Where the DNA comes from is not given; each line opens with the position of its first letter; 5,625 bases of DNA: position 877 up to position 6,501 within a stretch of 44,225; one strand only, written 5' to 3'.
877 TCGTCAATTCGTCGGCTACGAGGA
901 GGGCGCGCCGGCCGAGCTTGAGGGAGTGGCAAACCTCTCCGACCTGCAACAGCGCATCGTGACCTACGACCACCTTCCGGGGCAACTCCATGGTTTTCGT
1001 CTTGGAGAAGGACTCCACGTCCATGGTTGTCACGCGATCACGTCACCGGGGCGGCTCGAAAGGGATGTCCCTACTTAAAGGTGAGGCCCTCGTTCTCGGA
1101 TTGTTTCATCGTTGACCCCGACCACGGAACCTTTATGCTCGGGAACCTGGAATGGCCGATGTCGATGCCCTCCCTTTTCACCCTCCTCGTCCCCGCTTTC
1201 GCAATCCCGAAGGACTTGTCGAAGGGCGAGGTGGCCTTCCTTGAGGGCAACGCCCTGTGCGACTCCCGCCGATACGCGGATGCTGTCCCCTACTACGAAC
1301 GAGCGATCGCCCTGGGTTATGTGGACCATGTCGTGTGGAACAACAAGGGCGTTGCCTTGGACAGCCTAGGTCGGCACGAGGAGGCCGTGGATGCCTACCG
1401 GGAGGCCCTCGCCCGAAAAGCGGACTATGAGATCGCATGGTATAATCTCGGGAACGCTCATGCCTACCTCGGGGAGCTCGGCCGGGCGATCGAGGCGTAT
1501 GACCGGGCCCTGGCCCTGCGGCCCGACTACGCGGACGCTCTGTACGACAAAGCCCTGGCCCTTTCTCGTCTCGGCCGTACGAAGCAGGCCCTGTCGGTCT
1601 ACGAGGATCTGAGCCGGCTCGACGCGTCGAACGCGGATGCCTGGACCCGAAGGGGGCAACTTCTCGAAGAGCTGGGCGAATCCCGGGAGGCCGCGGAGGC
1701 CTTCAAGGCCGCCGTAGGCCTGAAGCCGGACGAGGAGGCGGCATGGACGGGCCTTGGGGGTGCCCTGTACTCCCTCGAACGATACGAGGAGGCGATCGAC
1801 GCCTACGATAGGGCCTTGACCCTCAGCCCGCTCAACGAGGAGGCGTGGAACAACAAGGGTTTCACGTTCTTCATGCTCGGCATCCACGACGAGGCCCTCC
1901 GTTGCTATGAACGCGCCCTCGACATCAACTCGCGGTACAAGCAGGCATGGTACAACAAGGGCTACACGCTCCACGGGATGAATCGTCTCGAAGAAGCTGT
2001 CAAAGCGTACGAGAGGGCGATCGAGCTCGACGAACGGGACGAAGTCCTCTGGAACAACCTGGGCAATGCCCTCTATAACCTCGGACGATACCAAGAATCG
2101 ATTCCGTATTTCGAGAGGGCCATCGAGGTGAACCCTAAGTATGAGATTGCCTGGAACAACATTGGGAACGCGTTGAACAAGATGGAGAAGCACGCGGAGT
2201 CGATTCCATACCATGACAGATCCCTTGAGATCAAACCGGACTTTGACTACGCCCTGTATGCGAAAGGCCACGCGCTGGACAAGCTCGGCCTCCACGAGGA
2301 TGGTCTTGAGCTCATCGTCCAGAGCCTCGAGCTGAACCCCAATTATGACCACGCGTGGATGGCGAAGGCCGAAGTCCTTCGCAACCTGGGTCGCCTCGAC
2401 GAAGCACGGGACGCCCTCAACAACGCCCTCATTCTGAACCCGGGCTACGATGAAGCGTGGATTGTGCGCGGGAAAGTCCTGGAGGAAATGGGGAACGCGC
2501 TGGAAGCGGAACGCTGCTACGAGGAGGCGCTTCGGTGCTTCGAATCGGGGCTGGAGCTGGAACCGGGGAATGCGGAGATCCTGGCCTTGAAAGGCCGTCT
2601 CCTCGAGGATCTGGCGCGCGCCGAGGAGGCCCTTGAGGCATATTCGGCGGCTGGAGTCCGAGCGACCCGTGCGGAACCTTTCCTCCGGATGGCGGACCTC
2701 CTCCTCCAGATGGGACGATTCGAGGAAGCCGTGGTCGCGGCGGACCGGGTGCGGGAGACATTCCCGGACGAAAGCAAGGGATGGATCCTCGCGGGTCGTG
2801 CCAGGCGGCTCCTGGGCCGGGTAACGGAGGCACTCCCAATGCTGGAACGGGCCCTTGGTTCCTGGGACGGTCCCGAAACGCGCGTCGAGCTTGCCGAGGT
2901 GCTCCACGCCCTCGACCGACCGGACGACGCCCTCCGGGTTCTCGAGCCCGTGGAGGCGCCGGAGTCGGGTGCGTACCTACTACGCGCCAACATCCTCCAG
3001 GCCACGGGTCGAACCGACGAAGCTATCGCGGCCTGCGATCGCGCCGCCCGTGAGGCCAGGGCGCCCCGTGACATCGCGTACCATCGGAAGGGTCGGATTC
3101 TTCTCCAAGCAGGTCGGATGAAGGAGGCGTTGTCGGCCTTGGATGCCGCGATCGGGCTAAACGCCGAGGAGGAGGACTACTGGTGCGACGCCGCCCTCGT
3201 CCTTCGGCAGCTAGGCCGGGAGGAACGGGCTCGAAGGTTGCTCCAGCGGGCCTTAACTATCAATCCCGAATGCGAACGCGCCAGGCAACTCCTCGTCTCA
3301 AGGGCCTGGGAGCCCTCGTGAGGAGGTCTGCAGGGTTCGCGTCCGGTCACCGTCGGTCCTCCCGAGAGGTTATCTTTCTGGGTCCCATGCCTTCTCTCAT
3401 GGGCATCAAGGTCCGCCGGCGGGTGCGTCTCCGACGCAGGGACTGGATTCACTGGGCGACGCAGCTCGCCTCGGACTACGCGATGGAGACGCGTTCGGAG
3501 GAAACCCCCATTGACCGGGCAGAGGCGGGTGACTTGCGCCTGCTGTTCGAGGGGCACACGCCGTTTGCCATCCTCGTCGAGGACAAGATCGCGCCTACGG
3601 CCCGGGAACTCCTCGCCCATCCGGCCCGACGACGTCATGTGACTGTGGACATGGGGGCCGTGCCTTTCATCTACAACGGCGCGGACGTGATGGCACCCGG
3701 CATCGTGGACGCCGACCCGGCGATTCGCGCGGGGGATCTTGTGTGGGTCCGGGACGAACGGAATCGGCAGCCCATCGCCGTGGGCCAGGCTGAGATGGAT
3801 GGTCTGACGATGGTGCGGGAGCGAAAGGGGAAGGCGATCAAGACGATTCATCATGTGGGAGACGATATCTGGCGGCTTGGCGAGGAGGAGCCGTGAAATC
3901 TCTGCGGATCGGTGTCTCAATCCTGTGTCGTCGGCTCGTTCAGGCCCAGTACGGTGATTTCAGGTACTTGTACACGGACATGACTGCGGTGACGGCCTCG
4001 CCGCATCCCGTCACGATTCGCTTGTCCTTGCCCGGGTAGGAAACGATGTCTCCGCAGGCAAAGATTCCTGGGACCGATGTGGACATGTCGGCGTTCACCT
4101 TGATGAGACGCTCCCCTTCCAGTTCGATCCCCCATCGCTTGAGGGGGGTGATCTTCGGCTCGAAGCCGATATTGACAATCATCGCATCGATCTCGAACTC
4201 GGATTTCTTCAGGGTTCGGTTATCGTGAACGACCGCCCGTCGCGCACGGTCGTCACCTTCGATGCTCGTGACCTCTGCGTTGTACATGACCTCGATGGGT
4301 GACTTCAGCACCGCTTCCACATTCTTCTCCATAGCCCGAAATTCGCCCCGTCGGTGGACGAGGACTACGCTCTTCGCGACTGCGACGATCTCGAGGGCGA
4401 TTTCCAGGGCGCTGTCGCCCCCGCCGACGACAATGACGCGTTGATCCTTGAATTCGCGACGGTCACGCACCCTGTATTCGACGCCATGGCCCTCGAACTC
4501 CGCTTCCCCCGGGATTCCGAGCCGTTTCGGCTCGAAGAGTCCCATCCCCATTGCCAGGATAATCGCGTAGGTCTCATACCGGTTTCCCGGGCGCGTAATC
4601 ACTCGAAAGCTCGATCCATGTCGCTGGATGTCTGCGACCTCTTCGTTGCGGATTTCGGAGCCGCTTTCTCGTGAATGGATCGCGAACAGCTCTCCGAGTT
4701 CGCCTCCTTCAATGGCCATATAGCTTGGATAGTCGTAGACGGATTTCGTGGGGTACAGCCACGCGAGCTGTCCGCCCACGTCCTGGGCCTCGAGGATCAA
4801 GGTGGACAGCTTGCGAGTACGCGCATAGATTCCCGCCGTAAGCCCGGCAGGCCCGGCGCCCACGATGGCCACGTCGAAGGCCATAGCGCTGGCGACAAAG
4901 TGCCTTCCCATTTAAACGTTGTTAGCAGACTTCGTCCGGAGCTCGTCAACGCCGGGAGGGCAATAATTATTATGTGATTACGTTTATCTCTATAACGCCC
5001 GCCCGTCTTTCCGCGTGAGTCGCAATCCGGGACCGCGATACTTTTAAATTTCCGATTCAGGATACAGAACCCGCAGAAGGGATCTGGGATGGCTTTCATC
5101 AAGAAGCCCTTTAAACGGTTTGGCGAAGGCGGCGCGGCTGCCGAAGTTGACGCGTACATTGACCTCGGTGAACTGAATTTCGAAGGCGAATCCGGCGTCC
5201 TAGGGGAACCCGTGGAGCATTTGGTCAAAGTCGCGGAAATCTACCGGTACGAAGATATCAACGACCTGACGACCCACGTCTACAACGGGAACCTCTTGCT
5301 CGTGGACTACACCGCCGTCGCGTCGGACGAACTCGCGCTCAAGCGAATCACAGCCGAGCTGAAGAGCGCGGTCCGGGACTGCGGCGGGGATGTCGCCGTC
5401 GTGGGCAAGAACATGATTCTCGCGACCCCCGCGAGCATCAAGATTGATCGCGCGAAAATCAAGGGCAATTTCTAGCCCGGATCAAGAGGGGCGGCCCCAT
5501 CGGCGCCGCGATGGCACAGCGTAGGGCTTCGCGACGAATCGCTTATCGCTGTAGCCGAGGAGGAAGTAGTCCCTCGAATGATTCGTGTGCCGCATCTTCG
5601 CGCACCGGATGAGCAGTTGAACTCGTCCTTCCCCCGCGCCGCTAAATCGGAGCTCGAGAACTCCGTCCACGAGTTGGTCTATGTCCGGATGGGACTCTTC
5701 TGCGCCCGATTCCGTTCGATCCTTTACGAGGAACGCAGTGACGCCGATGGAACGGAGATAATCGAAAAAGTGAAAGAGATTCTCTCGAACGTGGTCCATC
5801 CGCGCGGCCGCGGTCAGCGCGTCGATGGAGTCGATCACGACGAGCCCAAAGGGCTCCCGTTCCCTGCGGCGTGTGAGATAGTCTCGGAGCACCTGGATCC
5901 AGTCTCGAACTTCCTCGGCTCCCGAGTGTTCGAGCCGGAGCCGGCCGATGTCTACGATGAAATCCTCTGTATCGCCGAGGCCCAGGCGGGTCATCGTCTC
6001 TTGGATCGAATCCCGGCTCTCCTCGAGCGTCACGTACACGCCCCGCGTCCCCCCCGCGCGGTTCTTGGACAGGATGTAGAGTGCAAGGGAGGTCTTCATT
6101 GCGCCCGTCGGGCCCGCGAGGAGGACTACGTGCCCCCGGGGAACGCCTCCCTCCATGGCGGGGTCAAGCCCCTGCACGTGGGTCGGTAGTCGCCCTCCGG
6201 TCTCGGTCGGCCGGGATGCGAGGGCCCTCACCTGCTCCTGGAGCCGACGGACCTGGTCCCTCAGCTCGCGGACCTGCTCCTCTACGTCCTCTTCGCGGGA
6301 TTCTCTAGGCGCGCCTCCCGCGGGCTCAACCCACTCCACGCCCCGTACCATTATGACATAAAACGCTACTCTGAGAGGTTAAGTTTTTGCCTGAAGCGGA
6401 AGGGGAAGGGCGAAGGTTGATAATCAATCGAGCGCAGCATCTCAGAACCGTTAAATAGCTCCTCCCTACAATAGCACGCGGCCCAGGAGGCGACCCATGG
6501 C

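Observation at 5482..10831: Cluster of three KaiC/RadA-like single-domain ATPase paralogues, each beside a different small partner gene, next to sepF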

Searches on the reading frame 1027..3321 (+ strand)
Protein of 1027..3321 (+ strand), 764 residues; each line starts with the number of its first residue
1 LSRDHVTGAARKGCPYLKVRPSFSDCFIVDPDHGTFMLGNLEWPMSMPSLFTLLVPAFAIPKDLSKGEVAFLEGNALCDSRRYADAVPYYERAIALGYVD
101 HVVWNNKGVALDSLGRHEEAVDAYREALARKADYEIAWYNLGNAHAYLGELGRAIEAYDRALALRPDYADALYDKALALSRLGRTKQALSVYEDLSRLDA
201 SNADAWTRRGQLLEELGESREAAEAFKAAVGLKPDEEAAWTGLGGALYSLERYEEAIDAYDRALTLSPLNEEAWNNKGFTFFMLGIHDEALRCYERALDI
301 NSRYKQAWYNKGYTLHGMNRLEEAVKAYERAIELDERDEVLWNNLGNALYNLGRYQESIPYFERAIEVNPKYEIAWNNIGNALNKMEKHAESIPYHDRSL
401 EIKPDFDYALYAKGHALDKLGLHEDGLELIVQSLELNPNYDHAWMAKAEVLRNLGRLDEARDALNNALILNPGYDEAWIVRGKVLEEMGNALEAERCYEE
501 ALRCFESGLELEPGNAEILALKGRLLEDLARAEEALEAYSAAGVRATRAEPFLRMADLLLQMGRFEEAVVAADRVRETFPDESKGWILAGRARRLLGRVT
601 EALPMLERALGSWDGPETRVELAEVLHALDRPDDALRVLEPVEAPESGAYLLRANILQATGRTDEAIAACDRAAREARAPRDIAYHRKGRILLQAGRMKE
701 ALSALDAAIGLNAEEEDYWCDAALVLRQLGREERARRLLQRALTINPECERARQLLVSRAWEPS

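Call 37: search_protein_families(library=pfam, proteins=[window:1027-3321:+], max_evalue=0.0001)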
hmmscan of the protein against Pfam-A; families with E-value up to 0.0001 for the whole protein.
window:1027-3321:+ (764 aa): 31 families (the best 25 are shown)
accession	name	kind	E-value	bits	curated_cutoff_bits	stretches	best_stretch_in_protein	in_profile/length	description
PF00515.34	TPR_1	-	2.5e-114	369.3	27.8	7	341-372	3-34/34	Tetratricopeptide repeat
PF07719.23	TPR_2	-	2.6e-96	308.4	27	6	341-372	3-34/34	Tetratricopeptide repeat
PF13181.12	TPR_8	-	2.2e-91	292.8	25.7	4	306-337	2-33/34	Tetratricopeptide repeat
PF13432.12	TPR_16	-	1.7e-77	255.7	32.7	9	208-269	2-63/65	Tetratricopeptide repeat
PF13414.12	TPR_11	-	1.5e-67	223.5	26.8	6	245-285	2-42/42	TPR repeat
PF13431.12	TPR_17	-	1.4e-64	209.4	24.4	2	157-189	1-33/34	Tetratricopeptide repeat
PF13428.12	TPR_14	-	4.8e-63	203.4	23.5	2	442-483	2-43/44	Tetratricopeptide repeat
PF13424.12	TPR_12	-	2e-61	204.5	30.1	4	272-336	4-76/77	Tetratricopeptide repeat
PF14559.12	TPR_19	-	4.6e-52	174.7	25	4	149-207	5-63/68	Tetratricopeptide repeat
PF13176.12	TPR_7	-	2.1e-41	136.9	27.9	0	137-170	1-34/36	Tetratricopeptide repeat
PF13371.12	TPR_9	-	9.4e-31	106.1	35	1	144-204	4-64/73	Tetratricopeptide repeat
PF13374.12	TPR_10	-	1.8e-29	101.3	27.5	1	343-368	6-31/42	Tetratricopeptide repeat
PF12895.13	ANAPC3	-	5e-29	100.9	27.2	0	389-466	5-81/82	Anaphase-promoting complex, cyclosome, subunit 3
PF23914.1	TPR_CcmH_CycH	-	8.9e-28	97.6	42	1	124-228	39-146/158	Cytochrome c-type biogenesis protein H TPR domain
PF13174.12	TPR_6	-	2.2e-26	91.1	26.3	0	552-581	3-32/33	Tetratricopeptide repeat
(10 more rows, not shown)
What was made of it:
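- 1027..3321 (+): TPR-repeat protein (764 aa), first gene of the conserved TPR-PUA-sepF block. Pfam TPR families (call 37).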

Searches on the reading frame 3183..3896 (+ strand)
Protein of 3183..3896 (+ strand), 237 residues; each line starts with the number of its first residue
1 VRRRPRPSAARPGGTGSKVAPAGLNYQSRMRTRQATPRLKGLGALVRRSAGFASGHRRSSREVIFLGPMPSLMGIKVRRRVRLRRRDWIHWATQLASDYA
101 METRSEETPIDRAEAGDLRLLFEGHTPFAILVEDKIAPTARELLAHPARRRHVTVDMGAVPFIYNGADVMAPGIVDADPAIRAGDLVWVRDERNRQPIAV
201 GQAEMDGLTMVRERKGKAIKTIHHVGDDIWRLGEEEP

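Call 37: search_protein_families(library=pfam, proteins=[window:3183-3896:+], max_evalue=0.0001)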
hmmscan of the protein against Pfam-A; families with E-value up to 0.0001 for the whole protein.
window:3183-3896:+ (237 aa): 1 family
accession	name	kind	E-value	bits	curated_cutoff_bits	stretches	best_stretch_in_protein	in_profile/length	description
PF01472.26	PUA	-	5.3e-21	74.8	24.8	1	152-224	2-73/74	PUA domain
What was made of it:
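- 3183..3896 (+): PUA-domain protein. The true start is probably later than the ORF start, because orthologues match only the C-terminal 50-80%. PF01472, E 5e-21 (call 37).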

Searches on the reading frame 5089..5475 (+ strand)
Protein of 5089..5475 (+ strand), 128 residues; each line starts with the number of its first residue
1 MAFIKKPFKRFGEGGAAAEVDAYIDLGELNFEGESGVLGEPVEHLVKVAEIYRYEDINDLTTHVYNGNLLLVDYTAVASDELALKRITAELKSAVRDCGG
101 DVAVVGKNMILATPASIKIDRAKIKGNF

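Call 3: search_protein_families(library=pfam, proteins=[window:5089-5475:+], max_evalue=0.01)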
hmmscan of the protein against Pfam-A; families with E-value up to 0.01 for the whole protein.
window:5089-5475:+ (128 aa): 1 family
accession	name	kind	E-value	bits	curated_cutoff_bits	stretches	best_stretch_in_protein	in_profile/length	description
PF04472.17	SepF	-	5.3e-13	49.4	27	1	46-119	1-72/72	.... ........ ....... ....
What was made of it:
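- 5089..5475 (+): sepF (128 aa), convergent with K1. PF04472, E 5e-13 (call 3).
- On SepF (for 5089-5475): PF04472, 49.4 bits against 27 (call 3).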

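Call 4: search_protein_families(library=ncbifam, proteins=[window:5089-5475:+], max_evalue=0.01)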
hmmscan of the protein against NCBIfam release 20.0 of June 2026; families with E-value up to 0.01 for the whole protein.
window:5089-5475:+ (128 aa): 0 families

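Call 44: search_solved_structures(query=window:5089-5475:+, max_evalue=1, show_alignments=5)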
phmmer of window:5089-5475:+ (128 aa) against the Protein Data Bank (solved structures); distinct sequences matched with E-value up to 1: 7.
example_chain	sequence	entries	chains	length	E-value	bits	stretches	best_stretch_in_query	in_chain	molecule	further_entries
3zie_A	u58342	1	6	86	1.6e-12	51.1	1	46-126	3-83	SEPF-LIKE PROTEIN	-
3zig_A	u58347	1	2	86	0.00084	23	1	46-120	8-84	SEPF-LIKE PROTEIN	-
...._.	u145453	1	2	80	0.0024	21.5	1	48-120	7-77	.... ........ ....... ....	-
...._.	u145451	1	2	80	0.0029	21.2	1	48-119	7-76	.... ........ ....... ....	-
3zii_A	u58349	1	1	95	0.0039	20.8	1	48-119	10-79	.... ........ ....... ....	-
3zih_A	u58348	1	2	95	0.0039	20.8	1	48-119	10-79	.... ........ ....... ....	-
9k9w_a9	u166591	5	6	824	0.31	14.7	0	4-29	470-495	Glr1262 protein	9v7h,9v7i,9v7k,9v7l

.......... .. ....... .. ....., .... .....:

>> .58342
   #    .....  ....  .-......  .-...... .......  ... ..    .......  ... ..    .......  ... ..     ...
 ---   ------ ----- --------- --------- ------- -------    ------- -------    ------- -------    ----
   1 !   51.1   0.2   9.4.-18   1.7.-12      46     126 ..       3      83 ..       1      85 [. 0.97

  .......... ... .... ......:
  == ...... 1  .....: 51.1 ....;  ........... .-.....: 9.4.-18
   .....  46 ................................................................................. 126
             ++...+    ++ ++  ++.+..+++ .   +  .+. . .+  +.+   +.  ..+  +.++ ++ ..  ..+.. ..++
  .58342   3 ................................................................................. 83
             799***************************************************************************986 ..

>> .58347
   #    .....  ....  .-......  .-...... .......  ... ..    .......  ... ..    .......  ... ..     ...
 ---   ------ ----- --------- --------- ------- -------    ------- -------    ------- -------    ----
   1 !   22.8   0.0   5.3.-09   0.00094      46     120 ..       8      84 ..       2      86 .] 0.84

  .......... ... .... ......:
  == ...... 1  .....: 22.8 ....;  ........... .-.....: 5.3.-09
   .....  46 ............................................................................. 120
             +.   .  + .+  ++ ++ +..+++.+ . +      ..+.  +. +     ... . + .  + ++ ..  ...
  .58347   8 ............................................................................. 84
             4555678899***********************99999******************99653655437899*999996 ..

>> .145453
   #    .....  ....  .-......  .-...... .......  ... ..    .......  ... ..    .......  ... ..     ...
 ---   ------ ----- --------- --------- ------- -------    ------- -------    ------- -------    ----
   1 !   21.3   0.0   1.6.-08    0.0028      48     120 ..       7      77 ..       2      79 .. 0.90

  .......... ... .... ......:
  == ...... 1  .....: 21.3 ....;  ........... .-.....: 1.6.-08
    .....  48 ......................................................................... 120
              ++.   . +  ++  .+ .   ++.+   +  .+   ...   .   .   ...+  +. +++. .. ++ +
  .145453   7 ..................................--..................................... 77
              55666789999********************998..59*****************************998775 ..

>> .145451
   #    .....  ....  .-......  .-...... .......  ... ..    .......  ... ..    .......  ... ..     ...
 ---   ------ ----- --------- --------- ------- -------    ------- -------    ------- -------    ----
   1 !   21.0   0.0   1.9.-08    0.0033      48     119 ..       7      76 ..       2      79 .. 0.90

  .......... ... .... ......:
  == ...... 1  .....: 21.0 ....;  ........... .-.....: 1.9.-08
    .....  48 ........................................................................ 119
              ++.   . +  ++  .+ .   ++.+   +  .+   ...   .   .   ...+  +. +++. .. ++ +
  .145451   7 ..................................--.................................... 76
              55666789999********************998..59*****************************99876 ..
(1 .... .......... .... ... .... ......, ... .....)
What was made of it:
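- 5089..5475 (+): Matches the A. fulgidus SepF-like structure 3zie at E 1.6e-12 (call 44).
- On SepF (for 5089-5475): E 1.6e-12 to the A. fulgidus SepF-like structure 3zie (call 44).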

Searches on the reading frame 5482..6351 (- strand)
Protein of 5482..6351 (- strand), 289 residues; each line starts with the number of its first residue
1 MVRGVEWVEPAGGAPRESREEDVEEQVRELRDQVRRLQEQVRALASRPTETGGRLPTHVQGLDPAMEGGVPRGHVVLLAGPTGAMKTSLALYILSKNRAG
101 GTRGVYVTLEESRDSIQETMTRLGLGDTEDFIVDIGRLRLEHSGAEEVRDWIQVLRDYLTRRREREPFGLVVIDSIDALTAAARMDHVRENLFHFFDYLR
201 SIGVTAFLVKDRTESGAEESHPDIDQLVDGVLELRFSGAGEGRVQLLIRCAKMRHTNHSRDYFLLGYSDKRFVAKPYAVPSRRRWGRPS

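Call 3: search_protein_families(library=pfam, proteins=[window:5482-6351:-], max_evalue=0.01)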
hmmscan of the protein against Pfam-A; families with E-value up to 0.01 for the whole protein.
window:5482-6351:- (289 aa): 6 families
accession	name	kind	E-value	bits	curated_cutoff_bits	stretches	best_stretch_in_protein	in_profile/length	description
PF06745.19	ATPase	-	6.5e-33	114.5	26.6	1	56-262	2-214/231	KaiC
PF13481.12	AAA_25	-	1.6e-09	38.1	27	1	56-184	16-160/195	AAA domain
PF00154.27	RecA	-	6.3e-05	23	27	1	56-184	34-147/262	recA bacterial DNA recombination protein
PF01070.24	FMN_dh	-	0.0018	17.8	24.9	1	66-130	278-342/350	FMN-dependent dehydrogenase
PF13191.12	AAA_16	-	0.0023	18.9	32.6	1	71-184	20-149/167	AAA ATPase domain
PF03796.21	DnaB_C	-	0.0065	16.3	27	0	55-120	2-67/255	DnaB-like helicase C terminal domain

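Call 4: search_protein_families(library=ncbifam, proteins=[window:5482-6351:-], max_evalue=0.01)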
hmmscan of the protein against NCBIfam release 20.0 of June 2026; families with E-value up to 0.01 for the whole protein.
window:5482-6351:- (289 aa): 16 families
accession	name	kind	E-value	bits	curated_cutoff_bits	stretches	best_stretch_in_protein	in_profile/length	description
TIGR03880.1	KaiC_arch_3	hypoth_equivalog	5.2e-22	78.5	249.45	1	59-270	2-213/224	KaiC domain-containing protein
NF006799.0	PRK09302.1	equivalog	2.8e-21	75.6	408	1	54-260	254-457/515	circadian clock protein KaiC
TIGR03881.1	KaiC_arch_4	hypoth_equivalog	5.9e-17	62.1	247.8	1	54-270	2-223/231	KaiC domain-containing protein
TIGR03877.1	thermo_KaiC_1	hypoth_equivalog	3.7e-15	56.1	307.25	1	54-270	3-228/238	KaiC domain-containing protein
TIGR00416.1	sms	equivalog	2.8e-10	39.5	403.05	1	36-254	57-260/454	DNA repair protein RadA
TIGR02655.1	circ_KaiC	equivalog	5.2e-10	38.6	546.25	1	54-265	2-219/484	circadian clock protein KaiC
NF004723.0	PRK06067.1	subfamily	1.9e-09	37.4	194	1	57-258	18-217/243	flagellar accessory protein FlaH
NF052589.1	ArlH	equivalog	1.2e-05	25.1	215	1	62-255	9-202/229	archaellum protein ArlH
TIGR02012.1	tigrfam_recA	equivalog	4.2e-05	23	325.3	1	55-133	36-112/321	recombinase RecA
NF004629.0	PRK05973.1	equivalog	4.2e-05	22.7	156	1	72-225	63-207/237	DNA helicase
NF006861.0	PRK09361.1-1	equivalog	5.3e-05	22.9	278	1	54-121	4-72/235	DNA repair and recombination protein RadB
NF007072.0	PRK09519.1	equivalog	0.00043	18.7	1024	1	55-135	41-119/790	intein-containing recombinase RecA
TIGR00665.1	DnaB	equivalog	0.003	16.4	385.25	1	20-114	144-237/435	replicative DNA helicase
TIGR03878.1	thermo_KaiC_2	hypoth_equivalog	0.0032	16.8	232.2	1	68-218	31-181/259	KaiC domain-containing protein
NF005852.0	PRK07773.1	equivalog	0.0053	15.1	780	0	21-116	167-261/886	replicative DNA helicase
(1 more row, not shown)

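Call 43: search_protein_families(library=padloc, proteins=[window:5482-6351:-], max_evalue=0.001)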
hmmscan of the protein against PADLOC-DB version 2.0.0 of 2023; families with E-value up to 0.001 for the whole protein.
window:5482-6351:- (289 aa): 1 family
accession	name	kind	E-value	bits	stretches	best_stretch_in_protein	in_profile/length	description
PDLC04140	mad8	-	5.7e-05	20.8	0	70-216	24-237/314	mads_8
